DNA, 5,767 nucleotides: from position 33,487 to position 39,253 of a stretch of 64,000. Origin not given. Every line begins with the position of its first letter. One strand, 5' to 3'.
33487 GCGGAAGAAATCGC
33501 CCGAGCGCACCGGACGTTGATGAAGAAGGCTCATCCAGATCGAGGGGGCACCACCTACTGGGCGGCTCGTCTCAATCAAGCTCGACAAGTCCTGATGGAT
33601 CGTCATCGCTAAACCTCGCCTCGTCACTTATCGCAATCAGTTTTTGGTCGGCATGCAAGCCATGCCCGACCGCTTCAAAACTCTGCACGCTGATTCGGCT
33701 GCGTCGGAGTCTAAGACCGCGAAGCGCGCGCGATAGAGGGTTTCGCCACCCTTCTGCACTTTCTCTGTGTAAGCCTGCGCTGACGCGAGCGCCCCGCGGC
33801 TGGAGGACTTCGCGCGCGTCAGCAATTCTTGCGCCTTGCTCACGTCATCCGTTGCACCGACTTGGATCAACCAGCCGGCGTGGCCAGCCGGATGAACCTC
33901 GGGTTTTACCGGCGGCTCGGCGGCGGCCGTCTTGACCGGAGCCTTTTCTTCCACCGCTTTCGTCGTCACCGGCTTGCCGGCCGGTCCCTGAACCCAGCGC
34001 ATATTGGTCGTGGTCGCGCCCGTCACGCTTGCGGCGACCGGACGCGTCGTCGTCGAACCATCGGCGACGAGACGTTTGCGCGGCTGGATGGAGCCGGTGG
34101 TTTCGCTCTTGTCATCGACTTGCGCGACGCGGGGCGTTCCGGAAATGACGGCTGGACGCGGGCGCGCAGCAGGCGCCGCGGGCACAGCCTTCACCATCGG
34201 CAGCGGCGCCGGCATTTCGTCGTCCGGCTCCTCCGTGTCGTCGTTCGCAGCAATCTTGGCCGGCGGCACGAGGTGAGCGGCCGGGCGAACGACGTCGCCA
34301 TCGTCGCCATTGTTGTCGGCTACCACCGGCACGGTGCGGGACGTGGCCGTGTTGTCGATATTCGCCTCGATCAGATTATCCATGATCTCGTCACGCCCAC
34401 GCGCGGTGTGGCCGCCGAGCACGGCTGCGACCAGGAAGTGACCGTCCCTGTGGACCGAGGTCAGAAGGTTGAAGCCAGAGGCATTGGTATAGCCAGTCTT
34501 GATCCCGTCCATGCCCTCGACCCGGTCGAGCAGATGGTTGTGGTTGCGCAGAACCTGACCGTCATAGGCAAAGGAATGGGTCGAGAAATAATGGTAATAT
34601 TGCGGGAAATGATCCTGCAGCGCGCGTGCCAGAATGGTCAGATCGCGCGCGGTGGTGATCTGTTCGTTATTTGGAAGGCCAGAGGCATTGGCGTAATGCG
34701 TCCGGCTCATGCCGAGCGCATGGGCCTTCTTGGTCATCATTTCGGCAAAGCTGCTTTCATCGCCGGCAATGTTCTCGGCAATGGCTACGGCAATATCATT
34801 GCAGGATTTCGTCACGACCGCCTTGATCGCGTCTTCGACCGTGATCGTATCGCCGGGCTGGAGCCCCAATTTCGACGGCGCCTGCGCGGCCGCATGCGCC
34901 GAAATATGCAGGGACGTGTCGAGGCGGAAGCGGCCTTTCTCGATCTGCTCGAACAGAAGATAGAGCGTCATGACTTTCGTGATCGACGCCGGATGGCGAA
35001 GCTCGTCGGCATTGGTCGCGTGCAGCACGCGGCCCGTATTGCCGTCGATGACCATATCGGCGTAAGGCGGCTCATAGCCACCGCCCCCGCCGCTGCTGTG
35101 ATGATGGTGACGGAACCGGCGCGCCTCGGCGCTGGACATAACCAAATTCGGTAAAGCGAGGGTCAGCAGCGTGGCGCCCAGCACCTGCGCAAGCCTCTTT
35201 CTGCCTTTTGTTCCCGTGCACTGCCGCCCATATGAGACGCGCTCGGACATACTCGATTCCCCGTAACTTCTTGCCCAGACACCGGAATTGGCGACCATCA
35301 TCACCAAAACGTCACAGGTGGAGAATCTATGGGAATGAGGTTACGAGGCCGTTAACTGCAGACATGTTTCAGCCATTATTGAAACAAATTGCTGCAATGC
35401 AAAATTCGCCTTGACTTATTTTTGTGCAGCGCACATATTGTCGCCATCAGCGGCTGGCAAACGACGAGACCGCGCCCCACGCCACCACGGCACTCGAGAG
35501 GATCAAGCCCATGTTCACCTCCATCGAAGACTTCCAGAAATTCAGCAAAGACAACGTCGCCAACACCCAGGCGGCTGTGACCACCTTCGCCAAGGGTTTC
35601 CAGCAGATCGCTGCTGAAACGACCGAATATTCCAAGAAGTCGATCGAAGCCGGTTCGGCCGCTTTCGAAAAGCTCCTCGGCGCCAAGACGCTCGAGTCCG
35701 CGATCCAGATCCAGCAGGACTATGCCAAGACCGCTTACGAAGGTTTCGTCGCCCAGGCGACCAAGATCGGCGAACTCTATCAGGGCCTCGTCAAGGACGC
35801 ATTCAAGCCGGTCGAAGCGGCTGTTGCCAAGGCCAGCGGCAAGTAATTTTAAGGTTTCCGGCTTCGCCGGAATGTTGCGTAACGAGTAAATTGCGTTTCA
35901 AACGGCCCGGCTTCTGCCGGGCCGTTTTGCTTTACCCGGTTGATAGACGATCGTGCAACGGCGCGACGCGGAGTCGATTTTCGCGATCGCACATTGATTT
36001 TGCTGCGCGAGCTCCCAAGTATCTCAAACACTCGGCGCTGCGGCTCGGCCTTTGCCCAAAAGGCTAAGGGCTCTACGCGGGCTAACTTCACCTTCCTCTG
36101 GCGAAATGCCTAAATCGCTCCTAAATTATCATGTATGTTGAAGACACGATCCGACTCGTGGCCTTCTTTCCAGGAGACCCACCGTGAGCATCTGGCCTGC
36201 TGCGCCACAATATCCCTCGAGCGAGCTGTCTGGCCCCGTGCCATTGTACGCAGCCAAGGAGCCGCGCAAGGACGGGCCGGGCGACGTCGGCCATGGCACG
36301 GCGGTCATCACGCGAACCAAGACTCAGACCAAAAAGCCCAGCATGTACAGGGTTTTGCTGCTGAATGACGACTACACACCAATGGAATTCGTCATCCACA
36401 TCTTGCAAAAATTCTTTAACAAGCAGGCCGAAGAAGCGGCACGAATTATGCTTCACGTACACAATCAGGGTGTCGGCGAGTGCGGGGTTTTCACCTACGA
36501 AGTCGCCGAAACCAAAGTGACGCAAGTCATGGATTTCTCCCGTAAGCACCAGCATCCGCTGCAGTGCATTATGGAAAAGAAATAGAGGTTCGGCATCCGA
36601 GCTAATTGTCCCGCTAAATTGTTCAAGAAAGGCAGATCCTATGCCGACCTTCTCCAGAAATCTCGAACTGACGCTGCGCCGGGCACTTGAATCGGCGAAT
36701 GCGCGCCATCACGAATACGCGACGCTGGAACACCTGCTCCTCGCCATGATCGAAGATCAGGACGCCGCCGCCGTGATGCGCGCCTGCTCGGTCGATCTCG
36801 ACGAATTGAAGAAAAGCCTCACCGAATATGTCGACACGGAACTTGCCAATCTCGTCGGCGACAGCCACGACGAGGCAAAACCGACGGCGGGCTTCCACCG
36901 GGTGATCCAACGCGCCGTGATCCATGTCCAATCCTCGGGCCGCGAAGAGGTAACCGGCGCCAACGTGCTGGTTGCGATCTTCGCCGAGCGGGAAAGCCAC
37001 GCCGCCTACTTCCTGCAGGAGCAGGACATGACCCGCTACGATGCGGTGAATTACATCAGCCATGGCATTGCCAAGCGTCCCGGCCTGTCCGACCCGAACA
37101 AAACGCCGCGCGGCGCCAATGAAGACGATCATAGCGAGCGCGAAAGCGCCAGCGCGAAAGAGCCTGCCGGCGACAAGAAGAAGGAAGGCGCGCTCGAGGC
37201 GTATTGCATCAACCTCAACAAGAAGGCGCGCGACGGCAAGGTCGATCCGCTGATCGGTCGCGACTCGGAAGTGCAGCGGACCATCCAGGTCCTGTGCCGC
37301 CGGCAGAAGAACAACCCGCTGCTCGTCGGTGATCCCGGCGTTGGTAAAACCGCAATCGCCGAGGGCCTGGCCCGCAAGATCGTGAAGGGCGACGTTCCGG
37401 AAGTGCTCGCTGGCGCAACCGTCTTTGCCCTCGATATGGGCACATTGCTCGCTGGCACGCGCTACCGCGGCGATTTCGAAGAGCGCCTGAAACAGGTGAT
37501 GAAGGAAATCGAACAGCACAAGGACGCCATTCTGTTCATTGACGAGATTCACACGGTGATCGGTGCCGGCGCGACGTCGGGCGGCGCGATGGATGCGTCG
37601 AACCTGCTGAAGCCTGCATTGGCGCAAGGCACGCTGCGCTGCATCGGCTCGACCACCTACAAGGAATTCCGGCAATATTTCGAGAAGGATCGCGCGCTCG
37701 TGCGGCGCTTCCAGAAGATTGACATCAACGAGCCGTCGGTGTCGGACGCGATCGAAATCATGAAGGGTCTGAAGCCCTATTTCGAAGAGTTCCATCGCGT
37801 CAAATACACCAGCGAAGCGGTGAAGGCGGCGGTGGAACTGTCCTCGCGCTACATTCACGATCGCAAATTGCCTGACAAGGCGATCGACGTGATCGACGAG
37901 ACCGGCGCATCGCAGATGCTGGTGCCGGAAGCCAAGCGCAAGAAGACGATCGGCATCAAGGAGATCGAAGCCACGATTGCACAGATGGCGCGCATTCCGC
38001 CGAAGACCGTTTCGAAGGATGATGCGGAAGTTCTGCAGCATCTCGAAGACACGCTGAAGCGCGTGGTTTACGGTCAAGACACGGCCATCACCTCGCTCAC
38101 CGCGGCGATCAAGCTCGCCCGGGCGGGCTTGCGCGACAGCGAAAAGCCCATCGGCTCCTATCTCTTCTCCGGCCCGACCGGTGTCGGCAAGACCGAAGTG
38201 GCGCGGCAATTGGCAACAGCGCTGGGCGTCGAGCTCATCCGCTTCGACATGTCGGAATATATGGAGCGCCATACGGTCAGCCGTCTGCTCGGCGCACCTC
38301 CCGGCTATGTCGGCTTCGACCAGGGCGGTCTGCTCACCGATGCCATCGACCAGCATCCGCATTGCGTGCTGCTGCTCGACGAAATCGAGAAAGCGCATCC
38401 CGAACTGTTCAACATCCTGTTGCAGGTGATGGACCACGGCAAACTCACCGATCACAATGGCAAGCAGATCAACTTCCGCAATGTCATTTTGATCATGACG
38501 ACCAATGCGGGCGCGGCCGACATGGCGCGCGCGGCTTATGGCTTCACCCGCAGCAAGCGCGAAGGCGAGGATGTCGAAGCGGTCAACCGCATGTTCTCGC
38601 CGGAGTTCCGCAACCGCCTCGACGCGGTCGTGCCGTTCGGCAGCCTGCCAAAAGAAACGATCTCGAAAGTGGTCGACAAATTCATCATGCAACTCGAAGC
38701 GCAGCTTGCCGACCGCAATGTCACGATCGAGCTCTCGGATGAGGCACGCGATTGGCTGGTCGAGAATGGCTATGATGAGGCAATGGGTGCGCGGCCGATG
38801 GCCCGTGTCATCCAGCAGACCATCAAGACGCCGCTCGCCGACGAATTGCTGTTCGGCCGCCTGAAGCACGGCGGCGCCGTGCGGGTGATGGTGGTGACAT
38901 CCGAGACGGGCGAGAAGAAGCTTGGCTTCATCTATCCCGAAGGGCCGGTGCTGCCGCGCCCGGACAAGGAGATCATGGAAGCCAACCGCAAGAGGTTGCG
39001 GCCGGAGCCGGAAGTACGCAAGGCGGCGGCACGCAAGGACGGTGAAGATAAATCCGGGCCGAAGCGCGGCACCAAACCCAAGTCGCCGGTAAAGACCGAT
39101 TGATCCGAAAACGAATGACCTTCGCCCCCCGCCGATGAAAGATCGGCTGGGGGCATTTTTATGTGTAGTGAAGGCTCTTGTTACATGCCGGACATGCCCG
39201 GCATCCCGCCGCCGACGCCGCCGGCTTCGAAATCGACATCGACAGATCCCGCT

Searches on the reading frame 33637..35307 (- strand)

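Call 21: search_protein_families(library=ncbifam, proteins=[window:33637-35307:-], max_evalue=0.00001)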
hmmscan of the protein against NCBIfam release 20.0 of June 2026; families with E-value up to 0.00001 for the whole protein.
window:33637-35307:- (556 aa): 7 families
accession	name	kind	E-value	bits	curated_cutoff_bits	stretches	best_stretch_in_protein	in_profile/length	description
NF008489.0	PRK11397.1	equivalog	1.1e-45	156.1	610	1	85-322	41-285/389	serine-type D-Ala-D-Ala carboxypeptidase DacD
NF008059.0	PRK10793.1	equivalog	1.1e-43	149.5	694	1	85-311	50-283/403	D-alanyl-D-alanine carboxypeptidase DacA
NF007445.0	PRK10001.1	equivalog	3.9e-37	128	765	1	84-310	42-275/400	serine-type D-Ala-D-Ala carboxypeptidase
NF038273.1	strep_PBP3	exception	9.5e-37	127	490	1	85-302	32-270/407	D-alanyl-D-alanine carboxypeptidase PBP3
NF038258.2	PBP4_Staph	exception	1.2e-35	123.1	500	1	77-297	38-277/366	penicillin-binding protein PBP4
NF008668.0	PRK11669.1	equivalog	1.1e-20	74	294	1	83-285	45-249/316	D-alanyl-D-alanine endopeptidase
NF000471.1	vanY_of_D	exception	1.1e-08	34.7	625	1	85-299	103-335/354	transpeptidase-like D-Ala-D-Ala carboxypeptidase VanY-D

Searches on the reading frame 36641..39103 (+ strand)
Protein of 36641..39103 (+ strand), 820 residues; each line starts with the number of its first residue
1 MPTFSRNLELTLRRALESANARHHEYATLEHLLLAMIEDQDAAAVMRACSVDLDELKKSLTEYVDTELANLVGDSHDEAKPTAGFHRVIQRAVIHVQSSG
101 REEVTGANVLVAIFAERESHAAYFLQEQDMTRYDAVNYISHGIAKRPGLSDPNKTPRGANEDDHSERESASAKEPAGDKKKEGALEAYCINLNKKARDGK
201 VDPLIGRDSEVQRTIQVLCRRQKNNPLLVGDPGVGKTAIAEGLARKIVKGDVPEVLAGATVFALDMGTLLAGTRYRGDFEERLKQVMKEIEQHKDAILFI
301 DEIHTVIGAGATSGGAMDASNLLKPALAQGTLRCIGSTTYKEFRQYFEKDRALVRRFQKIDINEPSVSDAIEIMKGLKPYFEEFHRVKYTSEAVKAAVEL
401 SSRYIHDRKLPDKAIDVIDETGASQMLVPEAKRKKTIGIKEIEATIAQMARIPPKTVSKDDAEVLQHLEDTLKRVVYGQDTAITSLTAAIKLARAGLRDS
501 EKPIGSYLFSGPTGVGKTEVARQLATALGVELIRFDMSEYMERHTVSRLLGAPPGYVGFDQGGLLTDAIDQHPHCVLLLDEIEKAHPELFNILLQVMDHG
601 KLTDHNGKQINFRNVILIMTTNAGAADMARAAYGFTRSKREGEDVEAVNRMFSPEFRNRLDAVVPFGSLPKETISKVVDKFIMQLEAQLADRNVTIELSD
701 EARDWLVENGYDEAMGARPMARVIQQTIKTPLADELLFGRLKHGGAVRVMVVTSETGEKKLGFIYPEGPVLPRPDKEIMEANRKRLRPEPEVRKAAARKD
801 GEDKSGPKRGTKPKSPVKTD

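Call 21: search_protein_families(library=ncbifam, proteins=[window:36641-39103:+], max_evalue=0.00001)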
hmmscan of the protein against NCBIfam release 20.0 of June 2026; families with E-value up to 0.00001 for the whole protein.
window:36641-39103:+ (820 aa): 25 families
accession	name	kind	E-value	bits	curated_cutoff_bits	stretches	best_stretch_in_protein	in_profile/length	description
TIGR02639.1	ClpA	equivalog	0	1135.4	993.15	1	5-750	2-733/734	ATP-dependent Clp protease ATP-binding subunit ClpA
NF008263.0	PRK11034.1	equivalog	0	1078.5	1350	1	5-753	3-737/758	ATP-dependent Clp protease ATP-binding subunit ClpA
TIGR03346.1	chaperone_ClpB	equivalog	1.3e-227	758.2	1232.1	2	8-424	5-395/853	ATP-dependent chaperone ClpB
TIGR03345.1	VI_ClpV1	equivalog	2.4e-197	658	884.95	2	7-427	4-412/852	type VI secretion system ATPase TssH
NF008118.0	PRK10865.1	equivalog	6.4e-189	629.8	1417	2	177-427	153-403/857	ATP-dependent chaperone ClpB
NF033606.1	heat_AAA_ClpK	exception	1.6e-161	539.3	1900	2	27-451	135-530/949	heat shock survival AAA family ATPase ClpK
NF033607.0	disagg_AAA_ClpG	exception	3.8e-157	524.8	1900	2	184-451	243-509/932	AAA family protein disaggregase ClpG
NF003745.1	PRK05342.1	equivalog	1.8e-13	50.2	359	0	222-306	108-186/418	ATP-dependent Clp protease ATP-binding subunit ClpX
TIGR00763.1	lon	equivalog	4.9e-10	38.5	608.05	1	401-622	258-477/795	endopeptidase La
TIGR00382.1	clpX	equivalog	2.7e-09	36.6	370.75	0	221-306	115-194/414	ATP-dependent protease ATP-binding subunit ClpX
TIGR02397.1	dnaX_nterm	equivalog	6.4e-09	35.5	250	0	476-528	16-60/355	DNA polymerase III subunit gamma/tau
TIGR03922.1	T7SS_EccA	equivalog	8.3e-09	34.5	466.65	1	221-435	310-522/557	type VII secretion AAA-ATPase EccA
NF047784.1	MadB_ATPase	equivalog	8.8e-09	35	475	0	501-540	33-69/298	MadB family AAA-type ATPase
NF003229.0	PRK04195.1-5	equivalog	1.4e-08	33.9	280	0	505-552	45-92/413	replication factor C large subunit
NF003234.0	PRK04195.2-4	equivalog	1.7e-08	33.8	529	0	470-552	10-86/497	replication factor C large subunit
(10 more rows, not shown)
